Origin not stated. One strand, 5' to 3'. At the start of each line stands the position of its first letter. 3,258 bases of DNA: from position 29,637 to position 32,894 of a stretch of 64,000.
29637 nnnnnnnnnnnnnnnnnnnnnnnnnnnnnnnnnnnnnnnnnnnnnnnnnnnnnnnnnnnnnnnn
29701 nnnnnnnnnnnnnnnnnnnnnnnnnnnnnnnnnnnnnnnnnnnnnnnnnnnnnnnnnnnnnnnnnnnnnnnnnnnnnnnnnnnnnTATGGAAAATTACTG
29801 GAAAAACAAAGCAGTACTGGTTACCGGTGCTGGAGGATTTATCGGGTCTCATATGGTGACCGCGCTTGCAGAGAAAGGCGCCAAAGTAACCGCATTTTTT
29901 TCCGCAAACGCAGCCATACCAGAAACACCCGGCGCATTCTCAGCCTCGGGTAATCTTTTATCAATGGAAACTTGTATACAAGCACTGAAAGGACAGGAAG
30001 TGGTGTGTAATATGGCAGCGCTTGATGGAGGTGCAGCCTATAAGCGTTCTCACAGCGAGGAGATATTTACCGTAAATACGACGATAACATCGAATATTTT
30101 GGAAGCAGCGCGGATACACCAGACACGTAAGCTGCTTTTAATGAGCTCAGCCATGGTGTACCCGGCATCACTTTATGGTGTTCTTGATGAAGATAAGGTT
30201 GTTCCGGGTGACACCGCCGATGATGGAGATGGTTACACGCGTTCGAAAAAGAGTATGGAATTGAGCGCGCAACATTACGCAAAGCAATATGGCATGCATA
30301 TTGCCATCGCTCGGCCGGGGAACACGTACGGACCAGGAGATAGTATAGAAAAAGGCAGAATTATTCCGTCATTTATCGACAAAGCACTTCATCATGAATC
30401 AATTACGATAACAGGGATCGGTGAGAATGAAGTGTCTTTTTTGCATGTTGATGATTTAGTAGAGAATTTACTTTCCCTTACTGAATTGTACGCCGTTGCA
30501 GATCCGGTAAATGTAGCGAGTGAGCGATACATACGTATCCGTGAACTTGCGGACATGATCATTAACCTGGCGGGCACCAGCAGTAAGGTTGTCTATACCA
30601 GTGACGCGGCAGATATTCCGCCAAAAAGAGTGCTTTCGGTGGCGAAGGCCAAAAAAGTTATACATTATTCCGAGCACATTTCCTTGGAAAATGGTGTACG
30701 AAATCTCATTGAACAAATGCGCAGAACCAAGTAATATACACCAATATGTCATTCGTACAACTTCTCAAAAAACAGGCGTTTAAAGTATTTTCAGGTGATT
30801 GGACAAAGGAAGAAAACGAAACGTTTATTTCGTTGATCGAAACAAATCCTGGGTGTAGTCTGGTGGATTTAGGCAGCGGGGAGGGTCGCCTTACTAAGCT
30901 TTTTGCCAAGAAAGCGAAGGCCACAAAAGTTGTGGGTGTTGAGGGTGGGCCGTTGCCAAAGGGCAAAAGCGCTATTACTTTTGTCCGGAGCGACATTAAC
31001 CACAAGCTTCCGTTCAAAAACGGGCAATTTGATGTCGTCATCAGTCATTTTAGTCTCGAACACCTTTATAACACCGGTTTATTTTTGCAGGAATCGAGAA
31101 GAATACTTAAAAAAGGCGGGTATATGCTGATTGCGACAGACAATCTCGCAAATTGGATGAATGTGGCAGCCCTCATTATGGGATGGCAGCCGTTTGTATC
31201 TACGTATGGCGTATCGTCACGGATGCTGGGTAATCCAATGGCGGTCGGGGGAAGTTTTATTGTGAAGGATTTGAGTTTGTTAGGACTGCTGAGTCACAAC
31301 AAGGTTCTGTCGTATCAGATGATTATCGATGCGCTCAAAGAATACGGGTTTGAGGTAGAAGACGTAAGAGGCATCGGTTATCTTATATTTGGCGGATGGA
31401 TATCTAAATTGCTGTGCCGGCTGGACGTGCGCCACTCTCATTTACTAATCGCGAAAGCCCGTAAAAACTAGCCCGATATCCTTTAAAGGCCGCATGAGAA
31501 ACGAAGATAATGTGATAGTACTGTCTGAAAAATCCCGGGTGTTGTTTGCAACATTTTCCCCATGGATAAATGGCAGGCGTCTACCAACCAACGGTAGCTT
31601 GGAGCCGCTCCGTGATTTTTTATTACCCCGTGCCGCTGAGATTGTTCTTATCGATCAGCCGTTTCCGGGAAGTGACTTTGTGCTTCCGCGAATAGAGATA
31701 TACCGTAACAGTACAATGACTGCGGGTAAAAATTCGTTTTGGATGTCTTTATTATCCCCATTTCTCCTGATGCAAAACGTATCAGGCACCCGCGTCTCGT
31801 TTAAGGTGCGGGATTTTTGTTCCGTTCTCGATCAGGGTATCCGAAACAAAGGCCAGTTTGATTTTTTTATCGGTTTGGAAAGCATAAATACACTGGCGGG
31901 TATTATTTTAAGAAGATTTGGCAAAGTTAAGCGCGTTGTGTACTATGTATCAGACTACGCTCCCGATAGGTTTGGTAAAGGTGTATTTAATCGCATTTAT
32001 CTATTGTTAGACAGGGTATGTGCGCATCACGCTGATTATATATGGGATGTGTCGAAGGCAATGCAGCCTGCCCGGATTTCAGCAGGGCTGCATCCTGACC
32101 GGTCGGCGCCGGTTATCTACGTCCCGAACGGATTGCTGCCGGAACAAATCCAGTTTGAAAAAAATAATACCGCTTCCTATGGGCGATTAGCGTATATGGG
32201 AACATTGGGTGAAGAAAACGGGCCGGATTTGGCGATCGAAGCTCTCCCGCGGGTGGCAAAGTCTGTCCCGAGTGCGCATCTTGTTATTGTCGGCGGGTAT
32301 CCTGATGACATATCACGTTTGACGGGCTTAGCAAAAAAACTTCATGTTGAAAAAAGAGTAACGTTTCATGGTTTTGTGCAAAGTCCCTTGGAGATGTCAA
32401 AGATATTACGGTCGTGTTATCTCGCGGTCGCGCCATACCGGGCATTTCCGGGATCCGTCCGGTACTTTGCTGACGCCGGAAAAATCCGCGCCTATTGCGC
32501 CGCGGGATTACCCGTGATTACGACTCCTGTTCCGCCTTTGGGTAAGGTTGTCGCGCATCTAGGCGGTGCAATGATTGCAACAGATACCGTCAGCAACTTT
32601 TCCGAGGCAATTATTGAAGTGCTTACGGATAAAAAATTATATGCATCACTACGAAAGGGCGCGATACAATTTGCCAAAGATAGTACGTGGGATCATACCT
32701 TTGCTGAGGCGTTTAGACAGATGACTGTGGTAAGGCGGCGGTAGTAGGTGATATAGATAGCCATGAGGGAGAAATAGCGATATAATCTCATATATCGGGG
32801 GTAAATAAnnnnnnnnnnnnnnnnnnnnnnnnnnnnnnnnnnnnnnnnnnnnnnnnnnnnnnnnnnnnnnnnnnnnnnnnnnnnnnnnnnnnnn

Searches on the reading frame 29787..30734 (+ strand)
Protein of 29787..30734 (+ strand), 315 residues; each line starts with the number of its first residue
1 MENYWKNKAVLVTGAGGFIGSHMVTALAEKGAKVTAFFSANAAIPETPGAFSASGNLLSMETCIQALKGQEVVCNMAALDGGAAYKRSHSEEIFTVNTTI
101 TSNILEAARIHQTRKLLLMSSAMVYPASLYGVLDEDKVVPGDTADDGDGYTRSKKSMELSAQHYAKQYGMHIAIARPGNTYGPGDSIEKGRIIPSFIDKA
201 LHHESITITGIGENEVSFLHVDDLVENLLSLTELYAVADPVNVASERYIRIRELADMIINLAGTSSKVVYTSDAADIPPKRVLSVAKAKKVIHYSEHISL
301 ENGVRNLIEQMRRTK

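Call 3: search_protein_families(library=pfam, proteins=[window:29787-30734:+])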
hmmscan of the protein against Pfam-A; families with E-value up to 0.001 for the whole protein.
window:29787-30734:+ (315 aa): 8 families
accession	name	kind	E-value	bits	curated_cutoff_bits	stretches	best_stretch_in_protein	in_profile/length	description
PF01370.27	Epimerase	-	8.3e-40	137.1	20.9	1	10-234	1-227/240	NAD dependent epimerase/dehydratase family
PF16363.11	GDP_Man_Dehyd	-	2.6e-22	80.1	27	1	11-304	1-329/332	GDP-mannose 4,6 dehydratase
PF13460.12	NAD_binding_10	-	1.2e-12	48.5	27.2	1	14-126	1-103/184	NAD(P)H-binding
PF07993.18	NAD_binding_4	-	6e-11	42.4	20.1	1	87-204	102-233/258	Male sterility protein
PF01073.25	3Beta_HSD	-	1.4e-10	41.1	22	1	11-223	1-220/280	3-beta hydroxysteroid dehydrogenase/isomerase family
PF02719.21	Polysacc_synt_2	-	2.3e-09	37.3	20.2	1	10-267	1-252/293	Polysaccharide biosynthesis protein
PF04321.23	RmlD_sub_bind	-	5.9e-07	29.3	27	1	10-182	3-153/287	RmlD substrate binding domain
PF08659.16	KR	-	0.00034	21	22.6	1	10-121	3-102/180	KR domain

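Call 4: search_protein_families(library=ncbifam, proteins=[window:29787-30734:+])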
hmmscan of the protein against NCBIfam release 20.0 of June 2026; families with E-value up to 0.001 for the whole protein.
window:29787-30734:+ (315 aa): 29 families (the best 25 are shown)
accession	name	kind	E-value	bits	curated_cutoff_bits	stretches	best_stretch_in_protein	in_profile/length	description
NF047922.1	GDPFucSynFcl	equivalog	1.9e-31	109.7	500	1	7-307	2-297/308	GDP-L-fucose synthase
TIGR04180.1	EDH_00030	hypoth_equivalog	4.4e-29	101.5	475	1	10-270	1-264/297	NAD-dependent 4,6-dehydratase LegB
TIGR01181.1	dTDP_gluc_dehyt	equivalog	2.4e-20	72.8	365.1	1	10-309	2-309/321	dTDP-glucose 4,6-dehydratase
NF042422.1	oxyalk_red_OleD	equivalog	3.2e-17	62.9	580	1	10-230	3-213/329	2-alkyl-3-oxoalkanoate reductase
TIGR03466.1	HpnA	hypoth_equivalog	1.2e-16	60.5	367.65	1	9-199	2-191/327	hopanoid-associated sugar epimerase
TIGR02622.1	CDP_4_6_dhtase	equivalog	3.8e-16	59.2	278.45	1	5-309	2-328/352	CDP-glucose 4,6-dehydratase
NF042423.1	oxyalk_red_Shew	equivalog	8.6e-14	51.3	580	1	7-222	8-211/331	2-alkyl-3-oxoalkanoate reductase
TIGR01746.1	Thioester-redct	subfamily_domain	3.2e-13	49.7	213.35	1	91-265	106-283/371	thioester reductase domain-containing protein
TIGR01777.1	yfcH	hypoth_equivalog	5.7e-13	49.1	207.35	1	10-259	1-238/292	TIGR01777 family oxidoreductase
NF058621.1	DiazavRedAvaA7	equivalog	6.4e-13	49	400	1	10-230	3-217/304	3-diazoavenalumate denitrifying reductase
NF052578.1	StrlDmthSdmBMthl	equivalog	4.3e-12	46.4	600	1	10-265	3-248/328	sterol demethylase protein SdmB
TIGR02197.1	heptose_epim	equivalog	1.1e-10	41.2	274.6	1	10-312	1-314/316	ADP-glyceromanno-heptose 6-epimerase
NF050030.1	thlkprotThyD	equivalog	1.1e-10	41.2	400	1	10-259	3-247/305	thylakoid membrane protein ThyD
TIGR01179.1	galE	equivalog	1.5e-10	40.5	262.3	1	9-300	1-314/332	UDP-glucose 4-epimerase GalE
NF008872.0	PRK11908.1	equivalog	3.4e-10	39.5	294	1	8-267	2-276/349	bifunctional UDP-4-keto-pentose/UDP-xylose synthase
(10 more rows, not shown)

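Call 54: search_solved_structures(query=window:29787-30734:+, max_evalue=1e-15)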
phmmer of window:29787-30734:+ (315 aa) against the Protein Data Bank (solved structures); distinct sequences matched with E-value up to 1e-15: 25.
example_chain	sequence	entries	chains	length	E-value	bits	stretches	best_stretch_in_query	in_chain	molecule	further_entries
2b69_A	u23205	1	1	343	1.5e-28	103.4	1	7-313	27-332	UDP-glucuronate decarboxylase 1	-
4gll_A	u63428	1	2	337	1.6e-28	103.3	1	7-313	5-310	UDP-glucuronic acid decarboxylase 1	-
2c5e_A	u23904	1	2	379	4.3e-28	101.9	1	2-261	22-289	GDP-MANNOSE-3', 5'-EPIMERASE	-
4lk3_A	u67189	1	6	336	4.4e-28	101.9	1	7-313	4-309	UDP-glucuronic acid decarboxylase 1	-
4m55_A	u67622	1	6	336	4.5e-28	101.9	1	7-313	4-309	UDP-glucuronic acid decarboxylase 1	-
8sg0_A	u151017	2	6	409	4.8e-28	101.8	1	2-262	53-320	GDP-mannose 3,5-epimerase | GDP-mannose 3,5 epimerase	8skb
2c59_A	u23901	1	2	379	5.9e-28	101.5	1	2-261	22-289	GDP-MANNOSE-3', 5'-EPIMERASE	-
2c54_A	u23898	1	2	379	1.5e-27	100.2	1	2-261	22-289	GDP-MANNOSE-3', 5'-EPIMERASE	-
2c5a_A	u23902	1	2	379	2e-27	99.7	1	2-261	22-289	GDP-MANNOSE-3', 5'-EPIMERASE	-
8vr2_A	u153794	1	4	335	2.1e-25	93.1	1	7-305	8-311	NAD-dependent epimerase/dehydratase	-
8du0_A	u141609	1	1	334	2.3e-22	83.1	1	71-308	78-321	GDP-L-fucose synthase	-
7ll6_A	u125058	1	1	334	2.3e-22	83.1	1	71-308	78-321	GDP-L-fucose synthase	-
4zrm_A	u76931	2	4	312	4.2e-19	72.4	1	9-314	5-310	UDP-glucose 4-epimerase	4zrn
1bsv_A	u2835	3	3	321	1.1e-17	67.8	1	76-306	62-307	PROTEIN (GDP-FUCOSE SYNTHETASE) | GDP-FUCOSE SYNTHETASE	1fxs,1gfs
1e6u_A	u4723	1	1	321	1.4e-17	67.4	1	76-306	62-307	GDP-FUCOSE SYNTHETASE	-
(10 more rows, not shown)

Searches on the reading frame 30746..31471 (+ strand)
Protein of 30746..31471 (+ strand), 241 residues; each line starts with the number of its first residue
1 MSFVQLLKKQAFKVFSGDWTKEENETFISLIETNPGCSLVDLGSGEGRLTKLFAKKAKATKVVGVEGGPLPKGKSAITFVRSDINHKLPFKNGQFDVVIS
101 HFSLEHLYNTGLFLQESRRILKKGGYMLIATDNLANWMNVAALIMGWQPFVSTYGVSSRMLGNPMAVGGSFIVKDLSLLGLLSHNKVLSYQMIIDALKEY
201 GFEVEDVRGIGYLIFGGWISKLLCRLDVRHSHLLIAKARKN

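Call 3: search_protein_families(library=pfam, proteins=[window:30746-31471:+])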
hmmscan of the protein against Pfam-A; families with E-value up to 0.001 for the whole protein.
window:30746-31471:+ (241 aa): 9 families
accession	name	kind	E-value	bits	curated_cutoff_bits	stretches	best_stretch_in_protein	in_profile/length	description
PF08241.18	Methyltransf_11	-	1.1e-15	58.5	21.2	1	40-129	1-95/95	Methyltransferase domain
PF13847.12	Methyltransf_31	-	8.2e-14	52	27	1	76-135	55-115/145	Methyltransferase domain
PF13489.12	Methyltransf_23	-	1.6e-12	47.9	27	1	33-204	20-161/164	Methyltransferase domain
PF13649.12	Methyltransf_25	-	6.2e-12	46.5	27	1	40-125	2-97/97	Methyltransferase domain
PF08242.18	Methyltransf_12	-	9e-08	33.2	30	1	40-126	1-97/98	Methyltransferase domain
PF05148.21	Methyltransf_8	-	2.5e-07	31.3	27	1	9-130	45-157/219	Hypothetical methyltransferase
PF01209.24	Ubie_methyltran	-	1.8e-05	24.6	20.1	1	72-129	95-151/233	ubiE/COQ5 methyltransferase family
PF01728.25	FtsJ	-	6.6e-05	23.4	24.1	1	32-102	20-99/181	FtsJ-like methyltransferase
PF07021.18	MetW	-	0.00013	22.1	21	1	34-139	12-117/193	Methionine biosynthesis protein MetW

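Call 4: search_protein_families(library=ncbifam, proteins=[window:30746-31471:+])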
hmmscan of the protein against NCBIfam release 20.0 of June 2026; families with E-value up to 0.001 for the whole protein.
window:30746-31471:+ (241 aa): 20 families
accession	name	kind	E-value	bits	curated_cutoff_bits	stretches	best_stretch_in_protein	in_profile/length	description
NF045667.1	MTase_DVU1556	equivalog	1.3e-11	44.4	155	1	27-130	14-120/213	DVU_1556 family methyltransferase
TIGR01983.1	UbiG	equivalog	1.4e-08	34.3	102.95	1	35-144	49-166/228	bifunctional 2-polyprenyl-6-hydroxyphenol methylase/3-demethylubiquinol 3-O-methyltransferase UbiG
NF041537.1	ArsM_AhpD_UU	exception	2.8e-08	32.9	510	1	29-136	70-187/345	arsenite methyltransferase/AhpD domain selenoprotein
NF001244.0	PRK00216.1-5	equivalog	4e-08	32.8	216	1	24-129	37-153/236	bifunctional demethylmenaquinone methyltransferase/2-methoxy-6-polyprenyl-1,4-benzoquinol methylase UbiE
NF001241.0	PRK00216.1-2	equivalog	4.3e-08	33.1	327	1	26-139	42-157/231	demethylmenaquinone methyltransferase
NF047649.1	MTase_UXPK_star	exception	9.6e-08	31.4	460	1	29-132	71-184/283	methyltransferase/UXPK-star double selenoprotein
TIGR01934.1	MenG_MenH_UbiE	subfamily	1.2e-07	31.3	158.35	1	18-131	22-143/223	ubiquinone/menaquinone biosynthesis methyltransferase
NF043040.1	corrin_prot_MT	hypoth_equivalog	1.7e-07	30.9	180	1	25-136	32-154/216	corrinoid protein-associated methyltransferase CpaM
TIGR02081.1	metW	equivalog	2e-07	30.7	189.5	1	34-145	12-123/194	methionine biosynthesis protein MetW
TIGR02072.1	BioC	equivalog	1.7e-06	28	184.95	1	37-131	36-134/244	malonyl-ACP O-methyltransferase BioC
NF001240.0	PRK00216.1-1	equivalog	3.6e-06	26.2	378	0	77-129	117-168/251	bifunctional demethylmenaquinone methyltransferase/2-methoxy-6-polyprenyl-1,4-benzoquinol methylase UbiE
NF004452.0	PRK05785.1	equivalog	5.6e-06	26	207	1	19-124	37-140/228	hypothetical protein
NF041536.1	ArsM_DUF2284_UU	exception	6e-06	24.9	575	1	29-134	70-185/459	arsenite methyltransferase/DUF2284 domain selenoprotein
NF045823.1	PthPhpthDimycoMt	equivalog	1e-05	24.9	300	1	76-137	114-178/256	phthiotriol/phenolphthiotriol dimycocerosates methyltransferase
NF045825.1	FAmtase_mtf2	equivalog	3.5e-05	23.2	400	1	77-137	107-170/248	fatty-acid O-methyltransferase Mtf2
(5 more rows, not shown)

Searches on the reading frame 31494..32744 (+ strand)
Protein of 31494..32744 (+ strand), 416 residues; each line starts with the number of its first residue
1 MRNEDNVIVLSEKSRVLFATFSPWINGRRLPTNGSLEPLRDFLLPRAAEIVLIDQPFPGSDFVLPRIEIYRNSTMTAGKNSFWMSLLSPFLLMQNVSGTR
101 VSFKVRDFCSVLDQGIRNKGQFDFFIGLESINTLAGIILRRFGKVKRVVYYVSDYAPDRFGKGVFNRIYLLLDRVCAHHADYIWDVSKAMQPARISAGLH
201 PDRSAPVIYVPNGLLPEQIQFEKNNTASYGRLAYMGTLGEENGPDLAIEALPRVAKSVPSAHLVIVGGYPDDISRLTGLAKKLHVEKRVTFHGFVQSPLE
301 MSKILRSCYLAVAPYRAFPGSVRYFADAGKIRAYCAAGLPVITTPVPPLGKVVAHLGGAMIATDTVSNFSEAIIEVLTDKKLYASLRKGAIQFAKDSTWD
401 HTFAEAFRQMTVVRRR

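Call 3: search_protein_families(library=pfam, proteins=[window:31494-32744:+])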
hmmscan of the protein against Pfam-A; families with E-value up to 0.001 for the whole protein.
window:31494-32744:+ (416 aa): 2 families
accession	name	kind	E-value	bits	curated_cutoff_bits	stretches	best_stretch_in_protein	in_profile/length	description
PF00534.26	Glycos_transf_1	-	6.3e-20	71.8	26.4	1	227-391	13-170/172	Glycosyl transferases group 1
PF13692.12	Glyco_trans_1_4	-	3.8e-19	69.8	27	1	232-379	4-142/142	Glycosyl transferases group 1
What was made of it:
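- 31494..32744 (+): GT4-type glycosyltransferase, co-conserved with the pair; candidate transferase for the product. Pfam Glycos_transf_1 (call 3).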

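Call 4: search_protein_families(library=ncbifam, proteins=[window:31494-32744:+])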
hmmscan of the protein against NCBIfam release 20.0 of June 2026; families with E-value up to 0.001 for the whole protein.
window:31494-32744:+ (416 aa): 6 families
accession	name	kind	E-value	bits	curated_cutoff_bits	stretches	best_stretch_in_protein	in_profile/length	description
TIGR03449.1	mycothiol_MshA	equivalog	7.9e-09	34.9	462.5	1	232-405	223-395/406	D-inositol-3-phosphate glycosyltransferase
TIGR04063.1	stp3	hypoth_equivalog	3.5e-06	26.1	442.05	1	232-296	216-279/397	TIGR04063 family PEP-CTERM/XrtA system glycosyltransferase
NF047880.1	glyco_SdgA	exception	6.6e-06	25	800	1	188-397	276-474/488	serine-aspartate repeat adhesin O-glycosyltransferase SdgA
NF007396.0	PRK09922.1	equivalog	6.6e-05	21.9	385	1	179-383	135-330/361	lipopolysaccharide 1,6-galactosyltransferase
TIGR03999.1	thiol_BshA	equivalog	0.00016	20.7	273.7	1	248-397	218-356/375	N-acetyl-alpha-D-glucosaminyl L-malate synthase BshA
TIGR04047.1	MSMEG_0565_glyc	hypoth_equivalog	0.00038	19.6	259.85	0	248-405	212-366/373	MSMEG_0565 family glycosyltransferase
